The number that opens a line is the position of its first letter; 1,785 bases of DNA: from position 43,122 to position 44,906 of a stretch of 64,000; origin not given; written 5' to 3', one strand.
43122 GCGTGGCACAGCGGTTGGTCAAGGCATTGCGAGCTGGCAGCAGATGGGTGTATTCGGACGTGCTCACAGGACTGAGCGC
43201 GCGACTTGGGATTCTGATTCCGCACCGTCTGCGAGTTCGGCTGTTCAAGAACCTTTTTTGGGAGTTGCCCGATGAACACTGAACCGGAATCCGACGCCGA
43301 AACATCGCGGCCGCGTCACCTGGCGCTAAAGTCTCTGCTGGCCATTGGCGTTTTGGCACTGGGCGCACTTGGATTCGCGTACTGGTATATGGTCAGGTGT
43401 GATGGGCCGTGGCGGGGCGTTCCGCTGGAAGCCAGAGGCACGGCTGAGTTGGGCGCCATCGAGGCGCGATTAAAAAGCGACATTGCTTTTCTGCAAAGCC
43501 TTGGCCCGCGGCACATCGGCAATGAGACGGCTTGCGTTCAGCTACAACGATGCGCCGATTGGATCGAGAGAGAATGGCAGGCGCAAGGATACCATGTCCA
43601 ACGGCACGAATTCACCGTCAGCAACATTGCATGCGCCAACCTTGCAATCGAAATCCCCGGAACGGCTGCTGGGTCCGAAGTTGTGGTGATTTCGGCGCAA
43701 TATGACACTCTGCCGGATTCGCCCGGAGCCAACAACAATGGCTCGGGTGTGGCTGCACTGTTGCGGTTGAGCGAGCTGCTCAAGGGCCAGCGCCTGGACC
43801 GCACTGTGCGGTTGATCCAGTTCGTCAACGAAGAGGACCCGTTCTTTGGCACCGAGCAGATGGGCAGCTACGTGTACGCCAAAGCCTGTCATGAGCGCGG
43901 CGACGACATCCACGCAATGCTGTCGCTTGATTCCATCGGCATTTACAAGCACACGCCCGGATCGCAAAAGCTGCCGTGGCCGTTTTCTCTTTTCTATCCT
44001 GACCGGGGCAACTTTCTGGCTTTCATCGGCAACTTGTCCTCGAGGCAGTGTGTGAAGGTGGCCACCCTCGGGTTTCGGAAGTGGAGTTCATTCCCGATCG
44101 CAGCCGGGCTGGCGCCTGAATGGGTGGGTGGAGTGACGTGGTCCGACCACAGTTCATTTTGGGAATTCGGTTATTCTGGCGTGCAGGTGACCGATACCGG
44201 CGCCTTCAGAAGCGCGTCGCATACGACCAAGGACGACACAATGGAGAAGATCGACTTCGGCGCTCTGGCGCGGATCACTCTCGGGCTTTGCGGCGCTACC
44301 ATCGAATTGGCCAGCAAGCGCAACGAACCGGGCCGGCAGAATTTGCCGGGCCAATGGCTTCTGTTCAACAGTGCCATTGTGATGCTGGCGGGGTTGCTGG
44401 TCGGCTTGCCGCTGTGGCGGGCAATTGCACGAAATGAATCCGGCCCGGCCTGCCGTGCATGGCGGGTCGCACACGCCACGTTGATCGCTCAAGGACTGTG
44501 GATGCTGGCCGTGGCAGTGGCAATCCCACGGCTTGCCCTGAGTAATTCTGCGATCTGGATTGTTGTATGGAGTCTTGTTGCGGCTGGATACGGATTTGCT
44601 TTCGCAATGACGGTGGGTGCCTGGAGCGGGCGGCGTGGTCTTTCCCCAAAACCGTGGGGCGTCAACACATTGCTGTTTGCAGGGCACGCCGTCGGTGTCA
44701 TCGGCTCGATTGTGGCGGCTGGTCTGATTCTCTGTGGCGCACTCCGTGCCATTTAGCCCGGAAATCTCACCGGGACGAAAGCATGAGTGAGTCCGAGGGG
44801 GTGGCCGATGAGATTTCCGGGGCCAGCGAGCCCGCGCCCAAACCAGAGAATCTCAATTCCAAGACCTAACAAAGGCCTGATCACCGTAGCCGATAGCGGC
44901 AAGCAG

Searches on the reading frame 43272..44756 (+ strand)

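Call 7: search_protein_families(library=pfam, proteins=[window:43272-44756:+], max_evalue=0.01)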
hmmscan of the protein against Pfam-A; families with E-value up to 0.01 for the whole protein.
window:43272-44756:+ (494 aa): 1 family
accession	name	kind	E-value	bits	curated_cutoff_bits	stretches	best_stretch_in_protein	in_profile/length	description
PF04389.22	Peptidase_M28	-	3.3e-20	73.1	21.3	1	123-337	1-187/193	Peptidase family M28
